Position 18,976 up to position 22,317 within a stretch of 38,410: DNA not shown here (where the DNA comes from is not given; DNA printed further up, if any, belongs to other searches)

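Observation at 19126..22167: Effector-less NB-ARC/TPR STAND NTPase with a ~75-aa insertion between Walker A and Walker B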

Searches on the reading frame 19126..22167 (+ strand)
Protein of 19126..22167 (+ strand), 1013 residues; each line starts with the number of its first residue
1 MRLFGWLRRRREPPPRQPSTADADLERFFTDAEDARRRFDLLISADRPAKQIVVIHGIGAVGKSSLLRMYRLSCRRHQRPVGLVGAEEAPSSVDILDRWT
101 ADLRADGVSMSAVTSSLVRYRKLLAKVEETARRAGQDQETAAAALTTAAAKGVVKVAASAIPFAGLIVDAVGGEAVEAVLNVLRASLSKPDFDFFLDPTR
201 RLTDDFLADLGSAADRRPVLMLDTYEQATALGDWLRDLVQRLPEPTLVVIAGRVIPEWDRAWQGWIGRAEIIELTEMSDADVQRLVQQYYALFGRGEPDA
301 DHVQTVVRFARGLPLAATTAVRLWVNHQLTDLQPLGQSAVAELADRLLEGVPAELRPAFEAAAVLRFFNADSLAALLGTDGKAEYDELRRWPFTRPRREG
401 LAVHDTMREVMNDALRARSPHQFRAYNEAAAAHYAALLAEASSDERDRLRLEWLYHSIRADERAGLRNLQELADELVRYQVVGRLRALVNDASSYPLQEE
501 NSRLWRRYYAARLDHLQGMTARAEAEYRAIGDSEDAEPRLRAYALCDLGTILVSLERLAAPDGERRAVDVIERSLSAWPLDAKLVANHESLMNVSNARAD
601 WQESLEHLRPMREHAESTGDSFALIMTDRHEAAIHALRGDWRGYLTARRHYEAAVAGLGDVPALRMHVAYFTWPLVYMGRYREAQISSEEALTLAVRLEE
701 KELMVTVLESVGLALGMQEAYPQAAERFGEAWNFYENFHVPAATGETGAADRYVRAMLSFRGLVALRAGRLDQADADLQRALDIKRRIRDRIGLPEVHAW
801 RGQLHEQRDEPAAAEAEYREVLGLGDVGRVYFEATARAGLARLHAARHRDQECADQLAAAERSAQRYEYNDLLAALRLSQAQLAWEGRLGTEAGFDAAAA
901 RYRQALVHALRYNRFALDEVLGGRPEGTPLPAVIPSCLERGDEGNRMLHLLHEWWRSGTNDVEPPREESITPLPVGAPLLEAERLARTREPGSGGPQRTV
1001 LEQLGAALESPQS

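Call 6: search_protein_families(library=pfam, proteins=[window:19126-22167:+], max_evalue=0.01)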
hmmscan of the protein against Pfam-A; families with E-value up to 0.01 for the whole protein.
window:19126-22167:+ (1013 aa): 4 families
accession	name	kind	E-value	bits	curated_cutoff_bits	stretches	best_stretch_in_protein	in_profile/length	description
PF13424.12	TPR_12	-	2.9e-07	31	30.1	2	755-822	3-72/77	Tetratricopeptide repeat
PF13181.12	TPR_8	-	0.00034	21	25.7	0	761-786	7-32/34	Tetratricopeptide repeat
PF13191.12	AAA_16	-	0.00051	21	32.6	1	43-216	17-158/167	AAA ATPase domain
PF00515.34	TPR_1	-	0.0037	17.5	27.8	0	761-785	7-31/34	Tetratricopeptide repeat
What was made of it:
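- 19183..20445 (+): NOD (residues 20-440): nucleotide-binding, helical and winged-helix domains. Pfam gives only a sub-threshold AAA_16 hit (call 6).
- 20446..21705 (+): TPR-like solenoid (residues 441-860), the least conserved part. TPR_12 at 755-822 (call 6).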

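Call 7: search_protein_families(library=padloc, proteins=[window:19126-22167:+], max_evalue=0.01)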
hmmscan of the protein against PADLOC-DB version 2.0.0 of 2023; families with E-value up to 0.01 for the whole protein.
window:19126-22167:+ (1013 aa): 0 families

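Call 8: search_protein_families(library=ncbifam, proteins=[window:19126-22167:+], max_evalue=0.01)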
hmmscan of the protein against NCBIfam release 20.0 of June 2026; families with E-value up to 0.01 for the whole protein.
window:19126-22167:+ (1013 aa): 0 families

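Call 9: search_solved_structures(query=window:19126-22167:+, max_evalue=1, show_alignments=2)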
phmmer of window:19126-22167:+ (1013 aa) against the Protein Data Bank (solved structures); distinct sequences matched with E-value up to 1: 1.
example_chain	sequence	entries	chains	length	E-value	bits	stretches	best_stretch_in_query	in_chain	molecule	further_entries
5gi4_A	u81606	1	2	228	0.02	16.3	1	37-149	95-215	ATP-dependent RNA helicase DeaD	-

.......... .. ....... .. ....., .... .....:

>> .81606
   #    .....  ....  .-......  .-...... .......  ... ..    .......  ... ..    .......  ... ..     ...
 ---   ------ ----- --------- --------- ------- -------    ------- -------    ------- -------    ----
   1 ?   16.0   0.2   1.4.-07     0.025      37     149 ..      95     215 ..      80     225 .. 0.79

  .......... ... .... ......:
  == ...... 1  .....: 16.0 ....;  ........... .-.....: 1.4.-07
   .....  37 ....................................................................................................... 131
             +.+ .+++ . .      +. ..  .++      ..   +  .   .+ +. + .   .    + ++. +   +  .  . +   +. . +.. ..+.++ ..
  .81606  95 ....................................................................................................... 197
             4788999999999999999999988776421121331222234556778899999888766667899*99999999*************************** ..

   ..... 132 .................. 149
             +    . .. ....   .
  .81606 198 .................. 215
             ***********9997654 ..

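Call 10: find_homologous_proteins(query=window:19126-22167:+)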
Query window:19126-22167:+ (1013 aa): 89 proteins with E <= 0.001 among 8000 candidates.
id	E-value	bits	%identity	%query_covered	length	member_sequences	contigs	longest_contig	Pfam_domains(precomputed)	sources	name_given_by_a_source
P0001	0.0e+0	2236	100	100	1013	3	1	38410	PF13424.13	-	-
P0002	0.0e+0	1464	69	98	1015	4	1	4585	PF13424.13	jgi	jgi:tetratricopeptide (TPR) repeat protein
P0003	0.0e+0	1389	66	98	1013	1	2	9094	-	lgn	-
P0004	0.0e+0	1385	65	99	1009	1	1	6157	PF17874.8,PF00515.35,PF13424.13,PF07719.24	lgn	-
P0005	0.0e+0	1350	63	99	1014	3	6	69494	-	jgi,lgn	jgi:hypothetical protein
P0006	0.0e+0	1304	62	99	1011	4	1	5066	PF13424.13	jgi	jgi:ATP/maltotriose-dependent transcriptional regulator MalT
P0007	0.0e+0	1279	61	98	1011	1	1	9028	PF25873.1,PF17874.8,PF13424.13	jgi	jgi:ATP/maltotriose-dependent transcriptional regulator MalT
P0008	0.0e+0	1266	61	98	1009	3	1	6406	PF25873.1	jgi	jgi:ATP/maltotriose-dependent transcriptional regulator MalT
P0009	0.0e+0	1263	59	99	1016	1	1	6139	PF13424.13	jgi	jgi:ATP/maltotriose-dependent transcriptional regulator MalT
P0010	0.0e+0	1260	59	99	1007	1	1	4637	PF13424.13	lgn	-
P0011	0.0e+0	1258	59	99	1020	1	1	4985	PF17874.8,PF13424.13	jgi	jgi:tetratricopeptide (TPR) repeat protein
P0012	0.0e+0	1241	60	99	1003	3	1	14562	PF13424.13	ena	-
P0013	0.0e+0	1201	57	99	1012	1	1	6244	PF25873.1,PF00515.35,PF13424.13,PF07719.24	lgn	-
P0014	0.0e+0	1192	57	99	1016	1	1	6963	PF13424.13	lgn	-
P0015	0.0e+0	1176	59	98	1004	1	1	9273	PF07719.24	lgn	-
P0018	0.0e+0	1105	61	85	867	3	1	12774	PF13424.13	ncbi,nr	ncbi:MAG TPA: hypothetical protein DIT48_09900 [Actinobacteria bacterium]|nr:hypothetical protein [A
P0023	0.0e+0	1082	55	99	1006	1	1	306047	PF13424.13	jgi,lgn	jgi:hypothetical protein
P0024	0.0e+0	1079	52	100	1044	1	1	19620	PF13424.13,PF07719.24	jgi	jgi:tetratricopeptide (TPR) repeat protein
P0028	0.0e+0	1066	54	98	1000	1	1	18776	PF13424.13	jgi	jgi:hypothetical protein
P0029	8.7e-295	999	59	83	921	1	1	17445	PF17874.8,PF13424.13,PF13432.13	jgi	jgi:tetratricopeptide (TPR) repeat protein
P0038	7.6e-257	873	45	98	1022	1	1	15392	PF17874.8,PF00515.35,PF13424.13,PF07719.24,PF13191.13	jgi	-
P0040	3.5e-250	851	43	99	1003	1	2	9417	PF13424.13,PF13401.13,PF25199.2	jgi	-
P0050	3.3e-226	772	42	100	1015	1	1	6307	PF17874.8,PF05729.19,PF25199.2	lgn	-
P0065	6.3e-212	725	48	77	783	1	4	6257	PF25873.1,PF13424.13,PF25199.2,PF13191.13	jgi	jgi:tetratricopeptide (TPR) repeat protein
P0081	1.1e-155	538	37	99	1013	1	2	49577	PF10602.16,PF13414.13,PF13176.13,PF13428.13,PF13374.13,PF14559.13,PF17874.8,PF00515.35,PF13424.13,PF13432.13,PF13181.13,PF07719.24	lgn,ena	-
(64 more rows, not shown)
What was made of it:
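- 19126..22167 (+): STAND NTPase gene, 1013 aa (NOD + TPR solenoid + conserved C-terminal cap). 89 full-length homologues at 35-69% identity (call 10).
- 89 clusters at 35-100% identity (call 10).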

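Call 13: find_related_loci(query=A1, collection=genome_contigs, flank=8000)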
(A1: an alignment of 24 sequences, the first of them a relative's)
Query A1 (1013 aa) in genome_contigs; peptide patterns used: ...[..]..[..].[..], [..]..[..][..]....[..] (x = any residue, [..] = any of these).
599 stretches matched a pattern (row limit reached: there are more); 31 encode a relative of the query (tblastn E <= 1e-3); 29 distinct loci.
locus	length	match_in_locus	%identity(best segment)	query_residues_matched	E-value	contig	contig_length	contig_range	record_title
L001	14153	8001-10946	43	19-1009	0e+0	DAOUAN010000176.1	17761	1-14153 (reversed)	MAG TPA_asm: Anaerolineales bacterium isolate H64_669 k137_126981, whole genome shotgun sequence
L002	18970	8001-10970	42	22-1008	0e+0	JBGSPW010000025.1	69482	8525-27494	MAG: Thermoflexales bacterium isolate JTS-AC314 k141_4427277, whole genome shotgun sequence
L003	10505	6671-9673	41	18-1008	0e+0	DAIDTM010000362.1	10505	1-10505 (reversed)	MAG TPA_asm: Anaerolineae bacterium isolate clean1805 k141_481326, whole genome shotgun sequence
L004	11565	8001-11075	40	2-1008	0e+0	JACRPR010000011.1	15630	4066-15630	MAG: Chloroflexi bacterium isolate NC_groundwater_1992_Pr3_S-0.65um_56_3 SR2-18-Sp65_coassembly_scaffold_59064, whole ge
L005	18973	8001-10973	39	22-1012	0e+0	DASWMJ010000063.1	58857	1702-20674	MAG TPA_asm: Chloroflexia bacterium isolate SMAG_U3384 k141_111679, whole genome shotgun sequence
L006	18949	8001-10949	37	28-1013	0e+0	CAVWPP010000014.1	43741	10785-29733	MAG: Methanotrichaceae archaeon isolate MFD00905.bin.3.440 genome assembly, contig: contig_46508, whole genome shotgun s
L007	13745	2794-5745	37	17-1013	0e+0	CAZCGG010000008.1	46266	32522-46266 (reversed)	MAG TPA_asm: uncultured Candidatus Moduliflexus sp. isolate binchicken_co35_299 genome assembly, contig: NODE_246_length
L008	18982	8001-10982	39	20-1008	0e+0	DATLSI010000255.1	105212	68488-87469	MAG TPA_asm: Ktedonobacteraceae bacterium isolate SMAG_U13926 k141_1085186, whole genome shotgun sequence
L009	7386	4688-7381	40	7-881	0e+0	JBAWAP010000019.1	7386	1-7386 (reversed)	MAG: Anaerolineae bacterium isolate MFD04381_ilm_asm_bin11 k127_84040, whole genome shotgun sequence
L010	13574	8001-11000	39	9-1010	0e+0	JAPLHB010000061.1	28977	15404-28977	MAG: Chloroflexota bacterium isolate LacPavin_0920_WC70_MAG_64_18 LacPavin_0920_WC70_scaffold_415291, whole genome shotg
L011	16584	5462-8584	37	19-1008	0e+0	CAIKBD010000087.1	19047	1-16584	MAG: uncultured Anaerolineales bacterium isolate LaPlata-a_bin-0606 genome assembly, contig: bin-0606:087/530, whole gen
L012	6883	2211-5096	32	17-1008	9e-148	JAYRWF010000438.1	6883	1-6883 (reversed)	MAG: Anaerolineales bacterium isolate NJ_NJASGE3bin.38 k141_1285011, whole genome shotgun sequence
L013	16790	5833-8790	38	12-1010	0e+0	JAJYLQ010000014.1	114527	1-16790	MAG: Chloroflexi bacterium isolate DBS2-1.bin85 NODE_273_length_114527_cov_7.553129, whole genome shotgun sequence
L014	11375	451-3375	35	32-1008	6e-143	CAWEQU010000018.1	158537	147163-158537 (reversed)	MAG: uncultured Chloroflexia bacterium isolate MFD09212.bin.3.261 genome assembly, contig: contig_76863, whole genome sh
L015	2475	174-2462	35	19-781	6e-149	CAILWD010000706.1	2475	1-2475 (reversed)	MAG: uncultured Chloroflexi bacterium isolate LaPlata_bin-4228 genome assembly, contig: bin-4228:706/709, whole genome s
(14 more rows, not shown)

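Call 15: find_encoding_contigs(protein=P0005, flank=8000, max_places=3)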
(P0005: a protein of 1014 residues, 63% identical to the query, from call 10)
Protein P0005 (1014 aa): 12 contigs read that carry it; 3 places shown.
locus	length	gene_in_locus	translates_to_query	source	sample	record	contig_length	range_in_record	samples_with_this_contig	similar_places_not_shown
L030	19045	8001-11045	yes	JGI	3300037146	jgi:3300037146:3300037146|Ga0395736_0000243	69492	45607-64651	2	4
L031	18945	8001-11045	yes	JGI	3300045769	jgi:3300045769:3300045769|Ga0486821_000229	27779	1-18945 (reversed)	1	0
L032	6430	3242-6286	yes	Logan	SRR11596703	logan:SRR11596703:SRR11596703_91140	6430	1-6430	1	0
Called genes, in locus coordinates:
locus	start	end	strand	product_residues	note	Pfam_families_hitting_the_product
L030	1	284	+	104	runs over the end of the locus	PF10611:DUF2469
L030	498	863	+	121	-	PF08378:NERD, PF02021:UPF0102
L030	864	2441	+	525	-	PF05362:Lon_C (weak), PF13541:ChlI, PF01078:Mg_chelatase, PF07728:AAA_5 (faint), PF00493:MCM (weak), PF13335:Mg_chelatase_C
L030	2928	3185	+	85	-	-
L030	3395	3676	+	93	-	PF02604:PhdYeFM_antitox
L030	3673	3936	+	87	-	PF06769:YoeB_toxin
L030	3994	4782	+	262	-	PF07992:Pyr_redox_2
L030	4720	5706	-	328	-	PF07366:SnoaL (faint), PF12680:SnoaL_2, PF13577:SnoaL_4 (faint), PF14534:DUF4440 (faint), PF12680:SnoaL_2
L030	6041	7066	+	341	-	PF20706:GT4-conflict (faint), PF13439:Glyco_transf_4, PF13579:Glyco_trans_4_4, PF00534:Glycos_transf_1, PF13692:Glyco_trans_1_4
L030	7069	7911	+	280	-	PF13489:Methyltransf_23, PF08241:Methyltransf_11, PF08242:Methyltransf_12, PF13649:Methyltransf_25, PF13847:Methyltransf_31 (weak), PF20922:Anamorsin_N (weak)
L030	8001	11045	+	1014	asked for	-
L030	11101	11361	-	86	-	PF06769:YoeB_toxin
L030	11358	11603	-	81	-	PF02604:PhdYeFM_antitox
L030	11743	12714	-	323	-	PF00296:Bac_luciferase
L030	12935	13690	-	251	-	PF05988:DUF899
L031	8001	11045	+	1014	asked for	-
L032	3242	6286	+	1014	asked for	-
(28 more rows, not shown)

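Call 16: find_encoding_contigs(protein=P0023, flank=8000, max_places=2)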
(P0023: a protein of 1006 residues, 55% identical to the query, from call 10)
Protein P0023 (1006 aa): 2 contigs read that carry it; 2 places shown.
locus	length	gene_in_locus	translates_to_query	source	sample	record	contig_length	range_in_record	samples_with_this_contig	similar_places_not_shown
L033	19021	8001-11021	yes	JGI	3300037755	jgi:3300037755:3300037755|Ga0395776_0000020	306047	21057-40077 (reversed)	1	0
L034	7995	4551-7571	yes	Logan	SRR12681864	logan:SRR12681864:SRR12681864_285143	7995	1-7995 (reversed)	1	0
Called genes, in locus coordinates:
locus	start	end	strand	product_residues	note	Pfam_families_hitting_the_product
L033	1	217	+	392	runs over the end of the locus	PF03841:SelA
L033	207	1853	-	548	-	PF00009:GTP_EFTU, PF03144:GTP_EFTU_D2, PF25461:Beta-barrel_SelB (weak), PF09107:WHD_3rd_SelB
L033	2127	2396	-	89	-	-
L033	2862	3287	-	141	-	PF07366:SnoaL (faint), PF12680:SnoaL_2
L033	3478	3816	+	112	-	-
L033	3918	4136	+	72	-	-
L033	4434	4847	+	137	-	-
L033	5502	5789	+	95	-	-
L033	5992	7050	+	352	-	PF13439:Glyco_transf_4, PF13579:Glyco_trans_4_4, PF20706:GT4-conflict (faint), PF00534:Glycos_transf_1, PF13692:Glyco_trans_1_4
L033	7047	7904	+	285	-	PF13489:Methyltransf_23 (weak), PF08241:Methyltransf_11 (weak), PF08242:Methyltransf_12, PF13649:Methyltransf_25 (weak)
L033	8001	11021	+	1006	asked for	PF13424:TPR_12 (weak)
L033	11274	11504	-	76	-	-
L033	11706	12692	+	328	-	PF03372:Exo_endo_phos (weak)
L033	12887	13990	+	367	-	-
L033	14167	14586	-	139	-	-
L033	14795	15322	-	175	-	PF04542:Sigma70_r2, PF08281:Sigma70_r4_2, PF04545:Sigma70_r4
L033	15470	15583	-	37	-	-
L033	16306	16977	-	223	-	PF00089:Trypsin (weak), PF13365:Trypsin_2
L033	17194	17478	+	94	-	-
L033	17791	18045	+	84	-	PF13031:DUF3892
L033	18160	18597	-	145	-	-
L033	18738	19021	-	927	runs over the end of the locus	PF13365:Trypsin_2, PF00082:Peptidase_S8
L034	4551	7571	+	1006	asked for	PF13424:TPR_12 (weak)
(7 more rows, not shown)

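Call 17: find_encoding_contigs(protein=P0024, flank=8000, max_places=2)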
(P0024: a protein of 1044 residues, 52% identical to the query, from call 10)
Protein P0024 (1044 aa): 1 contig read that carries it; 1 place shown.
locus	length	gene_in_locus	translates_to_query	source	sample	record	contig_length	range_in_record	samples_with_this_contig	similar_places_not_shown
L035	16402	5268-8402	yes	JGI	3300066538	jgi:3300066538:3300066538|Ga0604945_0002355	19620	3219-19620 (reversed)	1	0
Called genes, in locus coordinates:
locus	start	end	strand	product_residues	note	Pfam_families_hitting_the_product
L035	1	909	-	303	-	?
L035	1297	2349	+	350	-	PF08100:Dimerisation, PF00891:Methyltransf_2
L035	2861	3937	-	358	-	PF00534:Glycos_transf_1 (faint), PF13692:Glyco_trans_1_4 (weak)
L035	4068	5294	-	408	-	PF20706:GT4-conflict (faint), PF13439:Glyco_transf_4, PF13579:Glyco_trans_4_4, PF00534:Glycos_transf_1, PF13692:Glyco_trans_1_4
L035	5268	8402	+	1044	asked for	PF13424:TPR_12 (faint), PF07719:TPR_2 (faint)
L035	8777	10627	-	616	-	PF00496:SBP_bac_5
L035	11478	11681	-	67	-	-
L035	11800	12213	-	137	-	-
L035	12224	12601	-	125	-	-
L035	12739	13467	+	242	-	-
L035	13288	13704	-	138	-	-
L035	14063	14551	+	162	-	-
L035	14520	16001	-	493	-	PF05977:MFS_3 (weak), PF07690:MFS_1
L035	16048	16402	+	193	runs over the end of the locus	PF06559:DCD_N, PF22769:DCD, PF22569:DCD_C, PF00692:dUTPase (faint)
